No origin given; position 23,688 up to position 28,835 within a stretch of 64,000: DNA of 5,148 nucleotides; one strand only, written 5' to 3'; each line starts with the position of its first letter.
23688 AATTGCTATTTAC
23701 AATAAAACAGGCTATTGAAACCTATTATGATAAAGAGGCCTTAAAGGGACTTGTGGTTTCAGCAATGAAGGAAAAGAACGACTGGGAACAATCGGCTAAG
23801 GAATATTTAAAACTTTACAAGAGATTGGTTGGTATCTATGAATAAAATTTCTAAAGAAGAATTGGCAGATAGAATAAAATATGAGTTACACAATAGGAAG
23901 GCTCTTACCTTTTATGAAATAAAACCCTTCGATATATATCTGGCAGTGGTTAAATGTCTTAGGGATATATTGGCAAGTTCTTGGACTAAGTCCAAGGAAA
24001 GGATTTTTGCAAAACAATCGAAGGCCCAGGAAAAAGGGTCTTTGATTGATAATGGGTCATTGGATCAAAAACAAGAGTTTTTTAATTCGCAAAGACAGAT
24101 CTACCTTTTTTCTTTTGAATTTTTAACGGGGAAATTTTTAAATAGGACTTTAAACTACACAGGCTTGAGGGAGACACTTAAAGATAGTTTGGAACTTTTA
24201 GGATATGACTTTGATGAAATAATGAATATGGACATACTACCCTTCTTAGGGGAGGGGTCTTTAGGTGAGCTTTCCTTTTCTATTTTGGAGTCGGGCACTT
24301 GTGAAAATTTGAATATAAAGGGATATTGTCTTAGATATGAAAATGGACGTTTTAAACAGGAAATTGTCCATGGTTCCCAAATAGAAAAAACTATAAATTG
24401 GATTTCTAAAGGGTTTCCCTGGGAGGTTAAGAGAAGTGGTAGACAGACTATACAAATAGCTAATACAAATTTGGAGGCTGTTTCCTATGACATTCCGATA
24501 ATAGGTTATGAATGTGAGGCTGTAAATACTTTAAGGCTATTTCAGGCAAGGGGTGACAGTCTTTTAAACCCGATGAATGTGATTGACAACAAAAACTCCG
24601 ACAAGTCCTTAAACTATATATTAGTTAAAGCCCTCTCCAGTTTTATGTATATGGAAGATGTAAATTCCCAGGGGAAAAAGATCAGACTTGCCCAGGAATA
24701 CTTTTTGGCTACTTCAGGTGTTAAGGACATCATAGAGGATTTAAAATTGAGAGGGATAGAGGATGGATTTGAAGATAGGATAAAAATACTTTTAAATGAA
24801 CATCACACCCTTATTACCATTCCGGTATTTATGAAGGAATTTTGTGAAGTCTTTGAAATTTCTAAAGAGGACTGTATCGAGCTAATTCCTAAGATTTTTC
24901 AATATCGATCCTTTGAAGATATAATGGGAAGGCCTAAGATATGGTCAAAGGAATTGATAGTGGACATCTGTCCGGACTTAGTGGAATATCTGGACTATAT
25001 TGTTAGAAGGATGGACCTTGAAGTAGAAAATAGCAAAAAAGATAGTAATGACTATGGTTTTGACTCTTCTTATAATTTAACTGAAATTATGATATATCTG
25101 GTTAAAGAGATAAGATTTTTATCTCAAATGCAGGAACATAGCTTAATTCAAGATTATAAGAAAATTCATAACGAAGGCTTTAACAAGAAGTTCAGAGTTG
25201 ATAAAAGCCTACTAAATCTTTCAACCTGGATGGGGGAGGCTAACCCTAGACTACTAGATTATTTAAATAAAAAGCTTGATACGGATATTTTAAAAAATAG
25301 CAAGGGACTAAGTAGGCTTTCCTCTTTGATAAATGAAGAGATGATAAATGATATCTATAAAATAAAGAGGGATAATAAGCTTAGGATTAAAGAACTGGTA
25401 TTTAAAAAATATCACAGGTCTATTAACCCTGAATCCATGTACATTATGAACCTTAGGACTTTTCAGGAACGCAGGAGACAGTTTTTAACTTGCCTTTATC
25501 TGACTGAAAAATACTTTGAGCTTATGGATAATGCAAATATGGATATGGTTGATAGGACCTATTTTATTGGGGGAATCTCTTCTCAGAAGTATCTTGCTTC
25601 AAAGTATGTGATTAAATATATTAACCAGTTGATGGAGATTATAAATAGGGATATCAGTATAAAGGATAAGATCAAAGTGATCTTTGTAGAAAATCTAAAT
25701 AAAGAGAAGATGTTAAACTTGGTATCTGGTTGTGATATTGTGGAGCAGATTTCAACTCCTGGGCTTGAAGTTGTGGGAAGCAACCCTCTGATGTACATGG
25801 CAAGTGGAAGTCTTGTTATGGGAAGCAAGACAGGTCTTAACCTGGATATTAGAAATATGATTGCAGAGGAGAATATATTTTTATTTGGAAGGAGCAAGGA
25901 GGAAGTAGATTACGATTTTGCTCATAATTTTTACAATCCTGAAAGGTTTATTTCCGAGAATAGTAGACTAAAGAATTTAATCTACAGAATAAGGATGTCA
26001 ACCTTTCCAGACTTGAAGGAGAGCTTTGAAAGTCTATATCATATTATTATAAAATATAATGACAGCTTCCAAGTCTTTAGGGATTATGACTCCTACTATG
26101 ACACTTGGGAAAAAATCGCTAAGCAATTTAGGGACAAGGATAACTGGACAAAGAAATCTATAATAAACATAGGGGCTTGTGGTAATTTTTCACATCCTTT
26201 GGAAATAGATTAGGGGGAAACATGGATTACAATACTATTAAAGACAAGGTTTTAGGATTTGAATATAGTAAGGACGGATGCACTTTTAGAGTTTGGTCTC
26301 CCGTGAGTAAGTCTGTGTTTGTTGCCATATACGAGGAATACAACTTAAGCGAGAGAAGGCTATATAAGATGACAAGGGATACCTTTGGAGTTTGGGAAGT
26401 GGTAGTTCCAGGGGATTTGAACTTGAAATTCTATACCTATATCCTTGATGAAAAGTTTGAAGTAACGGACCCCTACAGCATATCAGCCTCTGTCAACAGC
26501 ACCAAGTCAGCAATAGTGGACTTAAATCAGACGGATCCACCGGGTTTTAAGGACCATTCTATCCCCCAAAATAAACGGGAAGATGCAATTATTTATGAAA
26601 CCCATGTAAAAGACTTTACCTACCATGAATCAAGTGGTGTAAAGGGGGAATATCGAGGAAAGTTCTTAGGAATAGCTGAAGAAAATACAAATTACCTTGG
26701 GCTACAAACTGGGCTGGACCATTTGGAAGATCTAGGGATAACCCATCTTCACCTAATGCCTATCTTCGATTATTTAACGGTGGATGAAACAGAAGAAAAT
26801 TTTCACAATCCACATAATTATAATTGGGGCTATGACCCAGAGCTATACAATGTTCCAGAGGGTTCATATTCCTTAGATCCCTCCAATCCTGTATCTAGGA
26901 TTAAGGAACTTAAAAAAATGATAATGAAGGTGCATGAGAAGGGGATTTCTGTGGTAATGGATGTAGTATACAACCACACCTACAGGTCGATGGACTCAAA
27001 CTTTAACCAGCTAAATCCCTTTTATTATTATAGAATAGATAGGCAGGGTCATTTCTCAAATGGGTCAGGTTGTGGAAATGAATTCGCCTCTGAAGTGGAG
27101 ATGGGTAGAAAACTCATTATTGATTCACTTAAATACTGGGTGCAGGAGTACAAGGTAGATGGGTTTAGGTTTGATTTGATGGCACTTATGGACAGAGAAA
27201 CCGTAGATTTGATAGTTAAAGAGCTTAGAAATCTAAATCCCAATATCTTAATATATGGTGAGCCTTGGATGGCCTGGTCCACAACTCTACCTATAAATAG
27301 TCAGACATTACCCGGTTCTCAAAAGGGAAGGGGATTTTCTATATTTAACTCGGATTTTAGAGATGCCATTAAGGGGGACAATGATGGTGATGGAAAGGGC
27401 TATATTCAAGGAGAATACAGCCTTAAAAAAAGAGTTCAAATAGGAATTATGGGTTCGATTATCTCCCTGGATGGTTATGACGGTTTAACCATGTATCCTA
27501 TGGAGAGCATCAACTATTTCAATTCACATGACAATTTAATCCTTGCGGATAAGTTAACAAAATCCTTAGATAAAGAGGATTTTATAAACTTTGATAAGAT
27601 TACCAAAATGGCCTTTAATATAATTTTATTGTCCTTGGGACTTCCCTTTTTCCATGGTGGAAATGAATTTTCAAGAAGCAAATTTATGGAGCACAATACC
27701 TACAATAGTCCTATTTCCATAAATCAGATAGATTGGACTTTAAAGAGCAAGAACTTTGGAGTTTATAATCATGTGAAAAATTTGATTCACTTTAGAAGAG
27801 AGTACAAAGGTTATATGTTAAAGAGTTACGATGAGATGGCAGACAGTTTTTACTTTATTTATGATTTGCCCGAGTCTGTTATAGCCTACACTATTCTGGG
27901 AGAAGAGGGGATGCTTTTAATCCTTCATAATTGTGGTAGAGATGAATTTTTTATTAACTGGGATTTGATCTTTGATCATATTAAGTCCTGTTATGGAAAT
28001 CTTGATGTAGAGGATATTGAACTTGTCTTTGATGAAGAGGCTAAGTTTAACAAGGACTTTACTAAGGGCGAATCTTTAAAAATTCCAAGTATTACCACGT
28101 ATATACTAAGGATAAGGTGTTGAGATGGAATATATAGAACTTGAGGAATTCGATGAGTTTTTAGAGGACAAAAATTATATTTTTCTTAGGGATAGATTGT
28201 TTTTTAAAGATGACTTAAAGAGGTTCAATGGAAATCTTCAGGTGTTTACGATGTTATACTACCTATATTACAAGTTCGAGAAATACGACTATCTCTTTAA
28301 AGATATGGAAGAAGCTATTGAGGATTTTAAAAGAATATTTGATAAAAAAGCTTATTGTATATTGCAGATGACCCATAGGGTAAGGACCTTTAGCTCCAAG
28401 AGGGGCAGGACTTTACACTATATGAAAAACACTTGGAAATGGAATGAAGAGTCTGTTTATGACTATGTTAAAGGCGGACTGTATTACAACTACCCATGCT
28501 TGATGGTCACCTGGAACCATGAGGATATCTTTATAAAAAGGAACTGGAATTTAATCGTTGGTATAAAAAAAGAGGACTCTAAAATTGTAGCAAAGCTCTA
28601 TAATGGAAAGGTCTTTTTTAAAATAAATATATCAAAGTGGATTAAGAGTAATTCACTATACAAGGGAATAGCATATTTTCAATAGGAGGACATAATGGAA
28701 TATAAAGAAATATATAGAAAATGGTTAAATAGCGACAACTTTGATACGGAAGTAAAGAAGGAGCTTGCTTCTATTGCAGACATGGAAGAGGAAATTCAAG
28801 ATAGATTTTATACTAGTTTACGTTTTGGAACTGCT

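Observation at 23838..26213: Full-length, apparently catalytically dead glycogen phosphorylase in an intact glycogen operon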

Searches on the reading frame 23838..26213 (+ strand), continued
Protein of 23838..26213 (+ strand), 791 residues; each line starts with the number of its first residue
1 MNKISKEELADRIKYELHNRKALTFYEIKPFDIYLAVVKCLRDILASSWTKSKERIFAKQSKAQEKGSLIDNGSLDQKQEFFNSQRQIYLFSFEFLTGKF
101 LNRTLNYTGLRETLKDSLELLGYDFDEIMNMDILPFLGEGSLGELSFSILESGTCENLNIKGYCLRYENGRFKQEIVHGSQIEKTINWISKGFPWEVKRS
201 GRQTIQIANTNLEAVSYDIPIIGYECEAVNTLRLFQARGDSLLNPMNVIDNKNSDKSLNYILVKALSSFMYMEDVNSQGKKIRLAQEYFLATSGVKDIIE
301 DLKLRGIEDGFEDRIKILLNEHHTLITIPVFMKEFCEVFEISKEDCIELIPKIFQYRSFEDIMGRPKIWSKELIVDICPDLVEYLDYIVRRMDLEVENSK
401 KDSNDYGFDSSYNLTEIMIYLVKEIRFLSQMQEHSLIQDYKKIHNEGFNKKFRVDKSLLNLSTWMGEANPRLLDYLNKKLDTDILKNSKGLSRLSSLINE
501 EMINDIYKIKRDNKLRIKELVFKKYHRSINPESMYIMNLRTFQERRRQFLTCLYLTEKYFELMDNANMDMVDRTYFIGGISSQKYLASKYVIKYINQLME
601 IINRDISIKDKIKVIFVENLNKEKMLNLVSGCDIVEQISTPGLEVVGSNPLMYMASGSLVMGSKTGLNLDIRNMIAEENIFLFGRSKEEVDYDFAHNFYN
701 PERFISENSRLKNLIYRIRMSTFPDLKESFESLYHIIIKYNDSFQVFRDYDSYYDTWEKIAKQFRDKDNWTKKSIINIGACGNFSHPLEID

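Call 75: search_protein_families(library=ncbifam, proteins=[P0003, P0122, P0013], max_evalue=1e-30)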
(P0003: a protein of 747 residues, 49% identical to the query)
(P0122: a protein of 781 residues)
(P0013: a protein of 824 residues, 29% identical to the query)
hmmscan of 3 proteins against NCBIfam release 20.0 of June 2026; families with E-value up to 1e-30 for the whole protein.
P0003 (747 aa): 3 families
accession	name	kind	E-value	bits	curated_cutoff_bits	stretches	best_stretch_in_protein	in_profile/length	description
TIGR02093.1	P_ylase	subfamily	9.8e-115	384.5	552.9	2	423-741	466-789/804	glycogen/starch/alpha-glucan family phosphorylase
NF011561.0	PRK14985.1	equivalog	9.8e-83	278.7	1273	2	422-741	458-783/800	maltodextrin phosphorylase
NF011562.0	PRK14986.1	equivalog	1.9e-80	271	1546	2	422-742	471-796/815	glycogen phosphorylase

P0122 (781 aa): 3 families
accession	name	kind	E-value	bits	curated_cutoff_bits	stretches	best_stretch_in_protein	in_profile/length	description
TIGR02093.1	P_ylase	subfamily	3.5e-226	753.1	552.9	1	7-778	4-804/804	glycogen/starch/alpha-glucan family phosphorylase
NF011561.0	PRK14985.1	equivalog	6.2e-166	553.9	1273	1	27-778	30-798/800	maltodextrin phosphorylase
NF011562.0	PRK14986.1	equivalog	1.1e-163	546.4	1546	1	12-779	21-811/815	glycogen phosphorylase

P0013 (824 aa): 4 families
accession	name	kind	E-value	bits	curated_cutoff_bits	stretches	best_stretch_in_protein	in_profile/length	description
TIGR02093.1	P_ylase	subfamily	0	1058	552.9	1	5-802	3-804/804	glycogen/starch/alpha-glucan family phosphorylase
NF011561.0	PRK14985.1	equivalog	6.8e-245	815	1273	1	6-803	10-799/800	maltodextrin phosphorylase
NF011562.0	PRK14986.1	equivalog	6.9e-243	808.3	1546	1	5-805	15-813/815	glycogen phosphorylase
TIGR02094.1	more_P_ylases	subfamily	5.9e-31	107.9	191.7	0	309-709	163-548/600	alpha-glucan family phosphorylase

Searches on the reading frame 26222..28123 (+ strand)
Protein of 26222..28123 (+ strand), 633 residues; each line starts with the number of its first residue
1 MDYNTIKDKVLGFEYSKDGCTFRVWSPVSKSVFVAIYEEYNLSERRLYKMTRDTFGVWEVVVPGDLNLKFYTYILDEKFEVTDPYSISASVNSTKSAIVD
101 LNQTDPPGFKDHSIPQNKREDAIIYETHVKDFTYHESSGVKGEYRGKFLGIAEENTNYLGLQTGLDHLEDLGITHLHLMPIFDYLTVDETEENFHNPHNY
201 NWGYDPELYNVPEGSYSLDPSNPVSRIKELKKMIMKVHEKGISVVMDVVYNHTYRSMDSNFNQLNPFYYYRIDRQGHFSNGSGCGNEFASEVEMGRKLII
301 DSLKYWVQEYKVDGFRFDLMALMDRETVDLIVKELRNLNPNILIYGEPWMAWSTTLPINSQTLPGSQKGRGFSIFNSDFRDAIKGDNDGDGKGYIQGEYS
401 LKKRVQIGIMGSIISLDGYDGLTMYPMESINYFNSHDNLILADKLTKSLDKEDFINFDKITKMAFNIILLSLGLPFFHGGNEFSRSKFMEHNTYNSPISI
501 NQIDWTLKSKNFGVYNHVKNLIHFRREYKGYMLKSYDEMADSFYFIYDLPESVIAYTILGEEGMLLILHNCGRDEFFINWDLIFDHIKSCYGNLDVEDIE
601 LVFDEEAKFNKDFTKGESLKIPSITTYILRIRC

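Call 6: search_protein_families(library=pfam, proteins=[window:26222-28123:+], max_evalue=0.001)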
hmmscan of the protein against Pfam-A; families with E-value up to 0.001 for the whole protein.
window:26222-28123:+ (633 aa): 2 families
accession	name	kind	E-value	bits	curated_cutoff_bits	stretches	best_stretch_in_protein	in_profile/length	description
PF02922.24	CBM_48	-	2.9e-13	50.4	22.4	1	11-86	2-83/83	Carbohydrate-binding module 48 (Isoamylase N-terminal domain)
PF00128.31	Alpha-amylase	-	4.9e-12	46.3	22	1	160-257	20-96/446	Alpha amylase, catalytic domain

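Call 22: search_protein_families(library=ncbifam, proteins=[window:26222-28123:+], max_evalue=0.01)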
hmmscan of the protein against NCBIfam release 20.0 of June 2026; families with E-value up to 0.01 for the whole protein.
window:26222-28123:+ (633 aa): 28 families (the best 25 are shown)
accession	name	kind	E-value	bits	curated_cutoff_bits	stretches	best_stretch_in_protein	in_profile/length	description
TIGR02104.1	pulA_typeI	equivalog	2.4e-187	623.7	504.5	1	2-574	3-580/605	type I pullulanase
TIGR02103.1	pullul_strch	subfamily_domain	6.1e-103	345.5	697.6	3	197-391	375-573/900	pullulanase-type alpha-1,6-glucosidase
TIGR02102.1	pullulan_Gpos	equivalog_domain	4.9e-78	263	1042.25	1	9-503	317-830/1113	pullulanase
TIGR02100.1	glgX_debranch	equivalog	5.8e-57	193.2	640.9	2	111-445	145-457/688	glycogen debranching protein GlgX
NF002983.0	PRK03705.1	equivalog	7.3e-38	130.1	901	1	108-384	137-401/658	glycogen debranching protein GlgX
TIGR02402.1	trehalose_TreZ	equivalog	1.3e-33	116.2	538.8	1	20-338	1-265/545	malto-oligosyltrehalose trehalohydrolase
NF011082.0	PRK14510.1-1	equivalog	9.8e-27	92.7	2511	1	113-326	147-348/1410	bifunctional glycogen debranching protein GlgX/4-alpha-glucanotransferase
NF003811.1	PRK05402.1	equivalog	1e-21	77.1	741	1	17-323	28-306/619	1,4-alpha-glucan branching protein GlgB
NF008967.0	PRK12313.1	equivalog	1.1e-21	76.9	577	1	17-323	37-314/633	1,4-alpha-glucan branching protein GlgB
TIGR01515.1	branching_enzym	equivalog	4.1e-17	62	463.95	1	17-323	27-295/607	1,4-alpha-glucan branching enzyme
NF011294.0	PRK14706.1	equivalog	5.3e-13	48.1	1284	1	16-323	39-314/642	1,4-alpha-glucan branching enzyme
NF041321.1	Alpha-amyl_MalA_Halo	equivalog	5.6e-09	34.9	875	1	75-320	211-427/666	alpha-amylase MalA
NF011293.0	PRK14705.1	equivalog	2.2e-08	32.2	2376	1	18-323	638-909/1224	1,4-alpha-glucan branching enzyme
NF041090.1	Cyc-maltodext_AglB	equivalog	9e-08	31.3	540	1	159-350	65-238/470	cyclomaltodextrinase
NF007060.0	PRK09505.2-5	equivalog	8.8e-07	27.3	790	1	158-256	234-325/690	alpha-amylase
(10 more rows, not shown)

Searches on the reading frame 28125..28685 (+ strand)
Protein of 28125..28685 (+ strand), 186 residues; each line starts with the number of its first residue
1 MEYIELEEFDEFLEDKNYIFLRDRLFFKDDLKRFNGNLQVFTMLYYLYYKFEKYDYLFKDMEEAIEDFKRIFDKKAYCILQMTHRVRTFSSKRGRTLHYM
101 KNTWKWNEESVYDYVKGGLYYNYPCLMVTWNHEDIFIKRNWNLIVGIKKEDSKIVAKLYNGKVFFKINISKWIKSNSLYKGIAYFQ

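Call 6: search_protein_families(library=pfam, proteins=[window:28125-28685:+], max_evalue=0.001)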
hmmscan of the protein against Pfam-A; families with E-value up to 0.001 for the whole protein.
window:28125-28685:+ (186 aa): 0 families

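Call 22: search_protein_families(library=ncbifam, proteins=[window:28125-28685:+], max_evalue=0.01)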
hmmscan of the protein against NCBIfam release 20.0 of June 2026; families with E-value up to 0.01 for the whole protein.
window:28125-28685:+ (186 aa): 0 families

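Call 61: find_homologous_proteins(query=window:28125-28682:+, max_evalue=0.001)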
Query window:28125-28682:+ (186 aa): 3 proteins with E <= 0.001 among 80 candidates.
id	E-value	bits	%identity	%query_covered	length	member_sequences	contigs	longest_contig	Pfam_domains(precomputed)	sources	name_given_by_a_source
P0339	2.3e-120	417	100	100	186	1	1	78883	-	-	-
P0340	6.1e-94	331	78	100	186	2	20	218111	-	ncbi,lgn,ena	-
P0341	6.4e-66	240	59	100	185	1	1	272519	-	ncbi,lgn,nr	ncbi:MAG: hypothetical protein Q4E02_00740 [Lagierella massiliensis]|nr:hypothetical protein [Lagier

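Call 64: search_protein_families(library=pfam, alignment_id=A4, max_evalue=10)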
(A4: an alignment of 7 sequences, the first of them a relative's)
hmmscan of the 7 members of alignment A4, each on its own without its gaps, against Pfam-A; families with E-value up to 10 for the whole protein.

A. member 1, P0339 (186 aa): 1 family
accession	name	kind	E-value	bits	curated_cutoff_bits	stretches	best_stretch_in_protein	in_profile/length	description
PF03217.20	SlpA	-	1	10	23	1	68-117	7-57/63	Surface layer protein A domain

B. families by the number of members that match (of 7 scanned): 3 families
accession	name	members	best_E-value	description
PF14956.11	DUF4505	2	0.067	Domain of unknown function (DUF4505)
PF00485.24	PRK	1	0.51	Phosphoribulokinase / Uridine kinase family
PF03217.20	SlpA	1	1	Surface layer protein A domain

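Call 65: search_solved_structures(query=A4, max_evalue=10)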
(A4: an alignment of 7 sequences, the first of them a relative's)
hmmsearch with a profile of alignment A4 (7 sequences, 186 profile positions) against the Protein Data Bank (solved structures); distinct sequences matched with E-value up to 10: 15.
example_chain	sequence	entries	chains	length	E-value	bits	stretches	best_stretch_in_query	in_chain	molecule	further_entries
9r1o_A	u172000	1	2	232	0.088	15.7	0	52-83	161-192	sc-apCC-6-DPH-NR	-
9bgm_c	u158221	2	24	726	0.38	13.6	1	90-148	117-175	gp80 portal protein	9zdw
6zpl_C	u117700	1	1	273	0.39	13.5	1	85-131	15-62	Endoglucanase H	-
2cip_A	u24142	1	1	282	0.4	13.5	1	85-131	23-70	ENDOGLUCANASE H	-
2vi0_A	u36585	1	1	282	0.41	13.5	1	85-131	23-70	Endoglucanase H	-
2bvd_A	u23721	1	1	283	0.41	13.5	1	85-131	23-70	ENDOGLUCANASE H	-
2v3g_A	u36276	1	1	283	0.41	13.5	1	85-131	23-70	ENDOGLUCANASE H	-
2cit_A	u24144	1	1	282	0.42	13.5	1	85-131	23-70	ENDOGLUCANASE H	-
2bv9_A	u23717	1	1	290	0.43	13.4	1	85-131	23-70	ENDOGLUCANASE H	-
9ugr_A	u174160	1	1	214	0.74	12.6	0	54-101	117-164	Syn-F4-Link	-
7dlb_A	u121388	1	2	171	0.81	12.5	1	28-96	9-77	Ferritin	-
9x0k_A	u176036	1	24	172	0.82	12.5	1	35-96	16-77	TsFerA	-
6lij_A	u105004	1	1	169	0.98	12.2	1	29-96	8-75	Ferritin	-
6ljg_A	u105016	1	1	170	0.99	12.2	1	28-96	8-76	Ferritin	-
4wkz_A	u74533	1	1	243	1.2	11.9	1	7-68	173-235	Putative cellulose-binding protein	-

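Call 73: predict_structure(alignment_id=A5)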
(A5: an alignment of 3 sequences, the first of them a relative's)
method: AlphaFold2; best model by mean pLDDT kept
length: 186 residues; sequences in the alignment: 3
mean_pLDDT: 51.5   pTM: 0.55
mean pLDDT of the five models: 51.5, 49.5, 42.7, 36.6, 34.2
residues with pLDDT >= 90: 0; 70-90: 22; 50-70: 80; < 50: 84
segments of 3 or more residues with pLDDT < 50: 1-5, 30-34, 73-108, 119-125, 128-140, 172-186
pLDDT, mean of each block of 10 residues (from residue 1): 47 77 66 53 64 57 64 39 32 33 40 51 43 39 66 69 66 36 26
secondary structure, 60 per line:
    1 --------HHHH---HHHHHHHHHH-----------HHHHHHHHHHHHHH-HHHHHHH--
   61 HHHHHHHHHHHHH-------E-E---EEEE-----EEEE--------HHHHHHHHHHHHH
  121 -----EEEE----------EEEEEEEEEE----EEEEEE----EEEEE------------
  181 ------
elements in order: H9-12 H16-25 H37-50 H52-58 H61-73 E87-90 E96-99 H108-120 E126-129 E140-149 E154-159 E164-168

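Call 76: fold_search(model_id=the predicted structure, library=pdb)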
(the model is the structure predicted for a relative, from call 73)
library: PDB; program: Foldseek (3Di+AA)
matches with E <= 10: 410; with E <= 0.001: 0
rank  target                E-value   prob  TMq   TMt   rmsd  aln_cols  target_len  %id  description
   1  7pem_A                6.9e-01  0.08  0.13  0.04  15.9       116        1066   10  Cryo-EM structure of phophorylated Drs2p-Cdc50p in a PS and ATP-bound E2P state (released 2022-08-24)
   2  7qep_S4               1.0e+00  0.15  0.20  0.15  11.6       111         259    6  Cryo-EM structure of the ribosome from Encephalitozoon cuniculi (released 2022-02-09)
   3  4qqg_G                1.2e+00  0.28  0.17  0.41   4.6        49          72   10  Crystal structure of an N-terminal HTATIP fragment (released 2014-07-09)
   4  8yb5_B                1.2e+00  0.02  0.13  0.08  27.3       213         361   10  SARS-CoV-2 DMV nsp3-4 pore complex (consensus-pore, C6 symmetry) (released 2024-06-19)
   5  4qqg_C                1.2e+00  0.25  0.17  0.41   4.3        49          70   10  Crystal structure of an N-terminal HTATIP fragment (released 2014-07-09)
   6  3c4s_A                1.2e+00  0.13  0.14  0.33   3.6        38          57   21  Crystal structure of the Ssl0352 protein from Synechocystis sp. Northeast Structural Genomics Consortium target SgR42 (released 2008-02-12)
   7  2d62                  1.3e+00  0.28  0.16  0.09   3.9        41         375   17  Crystal structure of multiple sugar binding transport ATP-binding protein (released 2006-05-08)
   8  3n8h_A                1.4e+00  0.21  0.18  0.13   4.7        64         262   16  Crystal Structure of Pantoate-beta-alanine Ligase from Francisella tularensis (released 2010-06-16)
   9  3s3e_A                1.6e+00  0.09  0.13  0.09   7.3        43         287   12  Crystal structure of the catalytic domain of PTP10D from Drosophila melanogaster (released 2011-11-02)
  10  3qtt_A                1.7e+00  0.15  0.15  0.11   4.7        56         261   16  Crystal Structure of Pantoate-beta-alanine Ligase from Francisella tularensis Complexed with Beta-gamma ATP and Beta-a (released 2011-03-23)
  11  3c4s_B                1.7e+00  0.12  0.14  0.34   3.6        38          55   21  Crystal structure of the Ssl0352 protein from Synechocystis sp. Northeast Structural Genomics Consortium target SgR42 (released 2008-02-12)
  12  6hum_S                1.7e+00  0.12  0.16  0.37   3.5        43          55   16  Structure of the photosynthetic complex I from Thermosynechococcus elongatus (released 2019-01-09)
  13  1jln                  1.7e+00  0.09  0.13  0.09   8.4        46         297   15  Crystal structure of the catalytic domain of protein tyrosine phosphatase PTP-SL/BR7 (released 2001-08-17)
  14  5awx                  1.7e+00  0.04  0.12  0.09  14.6       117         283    9  Crystal structure of Human PTPRZ D1 domain (released 2016-02-17)
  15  2eko_MODEL_1_A        1.8e+00  0.11  0.16  0.30   4.2        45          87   11  Solution structure of RUH-073, a Pseudo Chromo Domain from Human cDNA (released 2007-09-25)
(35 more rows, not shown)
